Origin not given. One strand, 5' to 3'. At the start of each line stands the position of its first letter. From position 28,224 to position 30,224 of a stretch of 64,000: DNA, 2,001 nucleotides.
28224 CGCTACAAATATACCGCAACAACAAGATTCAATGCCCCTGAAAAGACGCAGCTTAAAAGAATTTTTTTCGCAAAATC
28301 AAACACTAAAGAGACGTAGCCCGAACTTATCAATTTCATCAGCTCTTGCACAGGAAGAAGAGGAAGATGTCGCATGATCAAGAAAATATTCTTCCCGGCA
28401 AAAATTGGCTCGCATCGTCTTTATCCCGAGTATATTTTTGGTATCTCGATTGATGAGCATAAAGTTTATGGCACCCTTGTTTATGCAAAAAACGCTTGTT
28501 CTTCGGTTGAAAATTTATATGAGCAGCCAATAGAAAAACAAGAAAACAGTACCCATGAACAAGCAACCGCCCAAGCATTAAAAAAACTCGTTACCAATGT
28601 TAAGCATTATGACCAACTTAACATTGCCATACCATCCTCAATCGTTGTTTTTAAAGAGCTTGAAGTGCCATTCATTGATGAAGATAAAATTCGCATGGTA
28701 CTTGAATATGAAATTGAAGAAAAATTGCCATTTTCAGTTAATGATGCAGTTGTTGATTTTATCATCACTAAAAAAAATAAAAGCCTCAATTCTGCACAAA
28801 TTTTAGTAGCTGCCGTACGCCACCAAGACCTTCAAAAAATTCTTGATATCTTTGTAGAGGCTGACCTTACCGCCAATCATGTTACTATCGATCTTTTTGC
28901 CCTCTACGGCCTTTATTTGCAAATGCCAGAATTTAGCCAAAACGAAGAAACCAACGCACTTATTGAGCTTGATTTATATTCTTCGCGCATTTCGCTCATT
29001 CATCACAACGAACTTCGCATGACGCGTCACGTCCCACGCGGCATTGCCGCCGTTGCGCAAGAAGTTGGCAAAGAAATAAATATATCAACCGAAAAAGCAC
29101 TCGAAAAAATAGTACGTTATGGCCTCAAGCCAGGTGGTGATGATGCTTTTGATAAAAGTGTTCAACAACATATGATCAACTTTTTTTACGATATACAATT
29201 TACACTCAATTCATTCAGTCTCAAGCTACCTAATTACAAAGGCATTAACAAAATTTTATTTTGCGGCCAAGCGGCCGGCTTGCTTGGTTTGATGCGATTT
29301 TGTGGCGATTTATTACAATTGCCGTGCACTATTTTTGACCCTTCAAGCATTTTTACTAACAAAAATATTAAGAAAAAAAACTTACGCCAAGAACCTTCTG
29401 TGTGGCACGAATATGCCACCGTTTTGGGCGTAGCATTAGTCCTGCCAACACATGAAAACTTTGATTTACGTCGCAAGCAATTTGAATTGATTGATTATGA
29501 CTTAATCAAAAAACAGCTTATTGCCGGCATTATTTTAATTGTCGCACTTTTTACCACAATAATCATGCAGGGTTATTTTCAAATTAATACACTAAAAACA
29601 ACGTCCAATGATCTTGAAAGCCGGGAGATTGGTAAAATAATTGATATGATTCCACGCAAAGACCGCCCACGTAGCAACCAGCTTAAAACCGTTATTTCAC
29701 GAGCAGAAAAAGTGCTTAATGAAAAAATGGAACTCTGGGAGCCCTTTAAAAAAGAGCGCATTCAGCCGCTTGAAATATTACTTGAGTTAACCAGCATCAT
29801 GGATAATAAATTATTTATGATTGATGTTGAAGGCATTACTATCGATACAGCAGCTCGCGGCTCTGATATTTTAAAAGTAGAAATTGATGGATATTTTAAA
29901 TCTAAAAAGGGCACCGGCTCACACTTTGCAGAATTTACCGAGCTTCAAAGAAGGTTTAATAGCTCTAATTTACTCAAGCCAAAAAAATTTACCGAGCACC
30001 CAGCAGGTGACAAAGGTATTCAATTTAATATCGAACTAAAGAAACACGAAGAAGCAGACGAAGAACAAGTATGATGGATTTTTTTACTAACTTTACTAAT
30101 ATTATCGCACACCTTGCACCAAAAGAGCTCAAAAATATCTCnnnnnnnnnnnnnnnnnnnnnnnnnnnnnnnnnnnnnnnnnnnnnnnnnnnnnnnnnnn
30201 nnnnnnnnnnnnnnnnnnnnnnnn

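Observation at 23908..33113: T2SS/T4P-like operon with two diverged secretins bracketing the GspL/M-like genes and no ATPase, platform or pseudopilin genes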

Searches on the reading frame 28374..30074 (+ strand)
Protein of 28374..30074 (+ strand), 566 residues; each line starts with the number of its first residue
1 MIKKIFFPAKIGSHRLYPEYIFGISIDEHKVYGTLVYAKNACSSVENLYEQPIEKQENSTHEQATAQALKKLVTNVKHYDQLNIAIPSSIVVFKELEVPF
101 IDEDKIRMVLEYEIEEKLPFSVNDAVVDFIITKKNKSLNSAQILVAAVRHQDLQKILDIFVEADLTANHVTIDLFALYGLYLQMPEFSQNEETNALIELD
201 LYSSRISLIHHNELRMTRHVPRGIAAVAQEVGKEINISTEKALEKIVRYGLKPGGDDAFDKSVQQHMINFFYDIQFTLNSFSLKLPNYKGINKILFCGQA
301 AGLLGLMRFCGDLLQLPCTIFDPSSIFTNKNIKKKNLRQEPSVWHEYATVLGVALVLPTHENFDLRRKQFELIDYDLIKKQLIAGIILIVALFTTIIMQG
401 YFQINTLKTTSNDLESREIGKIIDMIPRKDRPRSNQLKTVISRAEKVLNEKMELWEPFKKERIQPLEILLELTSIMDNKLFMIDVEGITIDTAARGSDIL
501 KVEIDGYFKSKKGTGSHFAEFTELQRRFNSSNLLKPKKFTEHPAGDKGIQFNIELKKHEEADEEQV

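Call 3: search_protein_families(library=pfam, proteins=[window:28374-30074:+], max_evalue=0.01)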
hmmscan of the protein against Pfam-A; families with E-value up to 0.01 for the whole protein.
window:28374-30074:+ (566 aa): 2 families
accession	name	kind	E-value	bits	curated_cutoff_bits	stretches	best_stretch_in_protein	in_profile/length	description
PF11104.14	PilM_2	-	4.3e-25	88.8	27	1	24-355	2-337/340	Type IV pilus assembly protein PilM;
PF05134.19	T2SSL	-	9.3e-07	28.9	25.5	1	60-177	27-138/231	Type II secretion system (T2SS), protein L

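Call 8: find_homologous_proteins(query=window:28374-30074:+, max_evalue=0.00001)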
Query window:28374-30074:+ (566 aa): 208 proteins with E <= 0.00001 among 8000 candidates; the best 120 are listed.
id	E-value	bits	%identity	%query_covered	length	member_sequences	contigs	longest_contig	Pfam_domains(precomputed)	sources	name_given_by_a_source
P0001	0.0e+0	1202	95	100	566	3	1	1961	PF05134.20,PF11104.15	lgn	-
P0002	0.0e+0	1056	83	100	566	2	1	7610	PF11104.15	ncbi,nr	ncbi:pilus assembly protein PilM [Candidatus Babeliales bacterium]|nr:pilus assembly protein PilM [C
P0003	1.9e-157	544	46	99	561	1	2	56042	PF05134.20,PF11104.15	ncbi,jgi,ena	-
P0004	4.7e-156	539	48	98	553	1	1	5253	PF11104.15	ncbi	-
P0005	5.0e-156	539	46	98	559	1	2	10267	PF05134.20,PF11104.15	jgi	-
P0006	1.7e-153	531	47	99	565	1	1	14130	PF05134.20,PF11104.15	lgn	-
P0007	1.7e-151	524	46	99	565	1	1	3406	PF05134.20,PF11104.15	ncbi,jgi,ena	jgi:type IV pilus assembly protein PilM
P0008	2.1e-148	514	45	98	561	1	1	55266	PF11104.15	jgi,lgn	-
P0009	5.7e-148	512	46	99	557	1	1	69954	PF11104.15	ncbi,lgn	ncbi:MAG: pilus assembly protein PilM [bacterium]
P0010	1.7e-146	507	45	99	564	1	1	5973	PF05134.20,PF11104.15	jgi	jgi:Tfp pilus assembly PilM family ATPase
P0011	1.3e-144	501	45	99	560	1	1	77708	PF05134.20,PF14450.13,PF11104.15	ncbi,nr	ncbi:hypothetical protein GF322_03490 [Candidatus Dependentiae bacterium]|nr:hypothetical protein [C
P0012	3.6e-144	500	45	99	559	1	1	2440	PF05134.20,PF14450.13,PF11104.15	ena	-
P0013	7.0e-144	499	44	99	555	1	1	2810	PF14450.13,PF11104.15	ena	-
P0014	1.2e-142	495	44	99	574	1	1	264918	PF11104.15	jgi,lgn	-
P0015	1.7e-142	494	44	98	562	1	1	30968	PF14450.13,PF11104.15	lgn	-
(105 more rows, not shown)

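Call 16: find_related_loci(query=A1, collection=genome_contigs, flank=10000)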
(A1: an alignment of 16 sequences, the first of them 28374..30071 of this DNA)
Query A1 (566 aa) in genome_contigs; peptide patterns used: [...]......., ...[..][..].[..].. (x = any residue, [..] = any of these).
77 stretches matched a pattern; 42 encode a relative of the query (tblastn E <= 1e-3); 41 distinct loci.
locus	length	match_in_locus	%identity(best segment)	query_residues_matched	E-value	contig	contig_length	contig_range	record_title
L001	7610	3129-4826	83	1-566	0e+0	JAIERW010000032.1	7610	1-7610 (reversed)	MAG: Candidatus Babeliales bacterium isolate co.spades.METABAT.1kb_160 c_000000419478, whole genome shotgun sequence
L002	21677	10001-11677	46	1-560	8e-167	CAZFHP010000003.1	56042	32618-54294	MAG TPA_asm: uncultured Pseudomonadota bacterium isolate SRP077602_co7_600 genome assembly, contig: NODE_2384_length_560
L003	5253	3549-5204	48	1-557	3e-169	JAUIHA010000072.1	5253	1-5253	MAG: bacterium isolate Co_bin.190 NODE_90388_length_5253_cov_0.947327, whole genome shotgun sequence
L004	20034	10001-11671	46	1-560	2e-157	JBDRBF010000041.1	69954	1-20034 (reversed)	MAG: bacterium isolate MEGAHIT-group-1.1042 k141_12782425, whole genome shotgun sequence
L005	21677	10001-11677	45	1-559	1e-155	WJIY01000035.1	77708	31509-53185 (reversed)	MAG: Candidatus Dependentiae bacterium isolate Bin_496 k141_2703102, whole genome shotgun sequence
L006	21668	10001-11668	43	1-556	1e-145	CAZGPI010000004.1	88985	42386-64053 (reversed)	MAG TPA_asm: uncultured Pseudomonadota bacterium isolate SRP272421_co3_350 genome assembly, contig: NODE_213_length_8898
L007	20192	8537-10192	43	1-553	4e-145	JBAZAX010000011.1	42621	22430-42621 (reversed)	MAG: Candidatus Babeliales bacterium isolate SO_2017_GW1_1 NODE_4292_length_42621_cov_1.187815_OW334_2017, whole genome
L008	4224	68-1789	40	1-559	1e-148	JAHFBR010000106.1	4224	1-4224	MAG: bacterium isolate nzgw202 NODE_31895_length_4225_cov_3.087232, whole genome shotgun sequence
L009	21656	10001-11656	43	1-553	1e-144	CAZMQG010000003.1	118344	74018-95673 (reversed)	MAG TPA_asm: uncultured Pseudomonadota bacterium isolate SRP278314_co2_28 genome assembly, contig: NODE_260_length_11834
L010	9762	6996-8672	43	1-559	9e-143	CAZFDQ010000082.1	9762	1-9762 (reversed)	MAG TPA_asm: uncultured Pseudomonadota bacterium isolate SRP067234_co1_40 genome assembly, contig: k99_383283, whole gen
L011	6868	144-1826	40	1-560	5e-140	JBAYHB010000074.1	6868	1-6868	MAG: Candidatus Babeliales bacterium isolate SO_2016_GW1_139 scaffold21137_OW334_2016, whole genome shotgun sequence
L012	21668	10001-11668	43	1-556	3e-139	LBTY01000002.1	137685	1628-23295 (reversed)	MAG: candidate division TM6 bacterium GW2011_GWF2_38_10 US69_C0002, whole genome shotgun sequence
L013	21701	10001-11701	42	1-555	4e-139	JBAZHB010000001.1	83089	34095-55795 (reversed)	MAG: Candidatus Babeliales bacterium isolate SO_2017_LW3_6 NODE_563_length_83089_cov_1.631506_LW162_2017, whole genome s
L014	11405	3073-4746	41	1-560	2e-137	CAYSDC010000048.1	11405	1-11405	MAG TPA_asm: uncultured Pseudomonadota bacterium isolate SRP285395_co2_342 genome assembly, contig: NODE_8859_length_114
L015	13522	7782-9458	40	1-559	3e-137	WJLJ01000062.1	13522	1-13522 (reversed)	MAG: Candidatus Dependentiae bacterium isolate Bin_169 k141_2888188, whole genome shotgun sequence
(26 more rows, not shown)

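Call 37: search_protein_families(library=ncbifam, proteins=[window:28374-30074:+], max_evalue=0.01)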
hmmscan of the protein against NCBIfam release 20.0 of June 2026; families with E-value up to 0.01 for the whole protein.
window:28374-30074:+ (566 aa): 3 families
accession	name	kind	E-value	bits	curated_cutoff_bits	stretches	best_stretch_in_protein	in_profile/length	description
TIGR01175.1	pilM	subfamily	7.2e-28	97.6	133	1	60-355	48-345/348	type IV pilus assembly protein PilM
NF045709.1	Amuc_1101_fam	equivalog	5.1e-19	68.5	650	1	59-355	48-347/608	Amuc_1101 family PilM-like pilus complex protein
TIGR01709.2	typeII_sec_gspL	equivalog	2.1e-07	30.4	65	1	57-177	28-143/392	type II secretion system protein GspL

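Call 64: predict_structure(alignment_id=A4)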
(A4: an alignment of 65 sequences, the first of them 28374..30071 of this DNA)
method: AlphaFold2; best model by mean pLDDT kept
length: 566 residues; sequences in the alignment: 65
mean_pLDDT: 87.0   pTM: 0.71
mean pLDDT of the five models: 87.0, 86.5, 86.3, 86.1, 84.9
residues with pLDDT >= 90: 320; 70-90: 211; 50-70: 25; < 50: 10
segments of 3 or more residues with pLDDT < 50: 494-496, 560-566
pLDDT, mean of each block of 10 residues (from residue 1): 77 87 94 94 93 90 94 92 95 94 93 93 95 94 96 96 94 96 89 92 93 91 92 94 92 90 94 92 82 91 91 93 93 86 91 94 91 83 91 96 93 87 81 79 81 64 69 77 77 55 81 75 81 80 79 76 34
secondary structure, 60 per line:
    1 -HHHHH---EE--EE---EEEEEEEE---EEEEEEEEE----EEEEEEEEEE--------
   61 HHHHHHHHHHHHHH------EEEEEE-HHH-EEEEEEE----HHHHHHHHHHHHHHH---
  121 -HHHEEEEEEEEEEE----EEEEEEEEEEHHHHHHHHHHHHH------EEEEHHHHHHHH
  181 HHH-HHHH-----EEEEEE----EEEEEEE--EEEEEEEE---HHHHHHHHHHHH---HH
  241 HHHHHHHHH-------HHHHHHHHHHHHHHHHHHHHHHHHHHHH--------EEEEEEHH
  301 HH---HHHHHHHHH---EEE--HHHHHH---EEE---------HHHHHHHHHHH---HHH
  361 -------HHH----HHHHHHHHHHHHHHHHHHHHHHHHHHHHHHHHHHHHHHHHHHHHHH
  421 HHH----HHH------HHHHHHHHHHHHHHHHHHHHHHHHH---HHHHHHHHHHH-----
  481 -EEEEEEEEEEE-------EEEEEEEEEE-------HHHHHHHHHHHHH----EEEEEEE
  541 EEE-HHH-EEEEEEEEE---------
elements in order: H2-6 E19-26 E30-38 E43-52 H61-74 E81-86 E92-98 H103-117 E125-135 E140-149 H150-162 E169-172 H173-183 H185-188 E194-199 E204-210 E213-220 H224-235 H239-249 H257-284 E293-298 H299-302 H306-314 E318-320 H323-328 E332-334 H344-354 H375-423 H437-461 H465-475 E482-492 E500-509 H517-529 E534-543 E549-557

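Call 66: fold_search(model_id=the predicted structure, library=pdb)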
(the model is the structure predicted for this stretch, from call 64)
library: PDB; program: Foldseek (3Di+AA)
matches with E <= 10: 1682; with E <= 0.001: 603
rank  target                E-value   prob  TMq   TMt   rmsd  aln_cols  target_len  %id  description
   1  5eox_B                5.8e-25  1.00  0.44  0.67   6.2       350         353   18  Pseudomonas aeruginosa PilM bound to ADP (released 2016-04-27)
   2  5eou_B                8.6e-25  1.00  0.50  0.77   4.9       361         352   18  Pseudomonas aeruginosa PilM:PilN1-12 bound to ATP (released 2016-04-27)
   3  5eoy_B                1.7e-24  1.00  0.45  0.68   6.0       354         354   18  Pseudomonas aeruginosa SeMet-PilM bound to ADP (released 2016-04-27)
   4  5eq6_B                4.1e-24  1.00  0.43  0.65   6.5       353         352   19  Pseudomonas aeruginosa PilM bound to AMP-PNP (released 2016-04-27)
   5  5eox_A                8.9e-24  1.00  0.45  0.67   6.2       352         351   18  Pseudomonas aeruginosa PilM bound to ADP (released 2016-04-27)
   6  5eoy_A                1.5e-23  1.00  0.44  0.66   6.3       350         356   18  Pseudomonas aeruginosa SeMet-PilM bound to ADP (released 2016-04-27)
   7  5eq6_A                1.1e-22  1.00  0.44  0.65   6.4       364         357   19  Pseudomonas aeruginosa PilM bound to AMP-PNP (released 2016-04-27)
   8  5eou_A                2.9e-22  1.00  0.45  0.71   5.4       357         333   18  Pseudomonas aeruginosa PilM:PilN1-12 bound to ATP (released 2016-04-27)
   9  3jc8_Ma               3.5e-21  1.00  0.50  0.77   3.9       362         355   18  Architectural model of the type IVa pilus machine in a piliated state (released 2016-03-16)
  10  2ych_A                3.5e-20  1.00  0.48  0.78   4.2       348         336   17  PilM-PilN type IV pilus biogenesis complex (released 2011-05-11)
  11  3wt0_C                9.3e-18  1.00  0.43  0.62   6.5       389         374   14  Crystal Structure Analysis of Cell Division Protein (released 2015-04-29)
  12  3wt0_D                1.5e-17  1.00  0.43  0.61   6.5       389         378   14  Crystal Structure Analysis of Cell Division Protein (released 2015-04-29)
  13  3wqt_A                2.2e-17  1.00  0.42  0.62   6.6       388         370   14  Staphylococcus aureus FtsA complexed with AMPPNP (released 2014-10-08)
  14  3wqu_B                3.2e-17  1.00  0.42  0.61   6.7       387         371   14  Staphylococcus aureus FtsA complexed with ATP (released 2014-10-08)
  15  3wt0_A                3.8e-17  1.00  0.43  0.62   6.5       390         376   14  Crystal Structure Analysis of Cell Division Protein (released 2015-04-29)
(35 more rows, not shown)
